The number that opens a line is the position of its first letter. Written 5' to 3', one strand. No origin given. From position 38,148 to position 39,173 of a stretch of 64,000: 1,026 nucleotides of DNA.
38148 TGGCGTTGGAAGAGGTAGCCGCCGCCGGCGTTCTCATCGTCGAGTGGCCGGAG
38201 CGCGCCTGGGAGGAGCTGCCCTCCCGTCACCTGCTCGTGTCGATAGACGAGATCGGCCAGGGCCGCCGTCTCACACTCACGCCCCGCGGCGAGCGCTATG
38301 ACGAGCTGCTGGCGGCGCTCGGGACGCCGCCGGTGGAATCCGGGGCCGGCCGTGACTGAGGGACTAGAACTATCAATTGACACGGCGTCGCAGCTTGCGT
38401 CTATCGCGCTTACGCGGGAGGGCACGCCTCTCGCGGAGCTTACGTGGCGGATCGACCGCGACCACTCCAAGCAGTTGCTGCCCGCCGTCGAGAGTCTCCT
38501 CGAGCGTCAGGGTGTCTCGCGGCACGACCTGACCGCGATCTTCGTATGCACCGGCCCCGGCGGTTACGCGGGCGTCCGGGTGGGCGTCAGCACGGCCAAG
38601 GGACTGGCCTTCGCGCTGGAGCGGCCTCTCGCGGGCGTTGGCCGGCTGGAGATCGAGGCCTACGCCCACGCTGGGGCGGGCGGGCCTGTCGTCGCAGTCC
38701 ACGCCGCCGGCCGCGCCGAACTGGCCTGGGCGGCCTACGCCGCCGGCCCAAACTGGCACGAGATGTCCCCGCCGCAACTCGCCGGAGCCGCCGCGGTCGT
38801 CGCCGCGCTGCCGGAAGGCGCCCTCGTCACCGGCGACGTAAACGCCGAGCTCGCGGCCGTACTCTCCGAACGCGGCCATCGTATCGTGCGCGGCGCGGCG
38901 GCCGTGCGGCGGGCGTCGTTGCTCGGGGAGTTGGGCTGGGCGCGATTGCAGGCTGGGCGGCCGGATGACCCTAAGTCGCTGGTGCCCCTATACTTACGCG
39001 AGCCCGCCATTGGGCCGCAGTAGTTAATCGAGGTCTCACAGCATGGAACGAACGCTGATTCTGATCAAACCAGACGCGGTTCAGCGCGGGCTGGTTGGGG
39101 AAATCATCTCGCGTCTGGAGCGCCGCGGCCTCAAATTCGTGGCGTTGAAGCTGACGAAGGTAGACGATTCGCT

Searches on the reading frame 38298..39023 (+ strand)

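Call 57: search_protein_families(library=pfam, proteins=[window:38298-39023:+], max_evalue=0.0001)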
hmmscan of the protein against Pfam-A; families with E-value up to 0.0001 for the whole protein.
window:38298-39023:+ (241 aa): 1 family
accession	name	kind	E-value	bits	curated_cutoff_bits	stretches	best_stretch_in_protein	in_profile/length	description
PF00814.31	TsaD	-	6.2e-22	79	24.8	1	53-149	26-128/264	tRNA N6-adenosine threonylcarbamoyltransferase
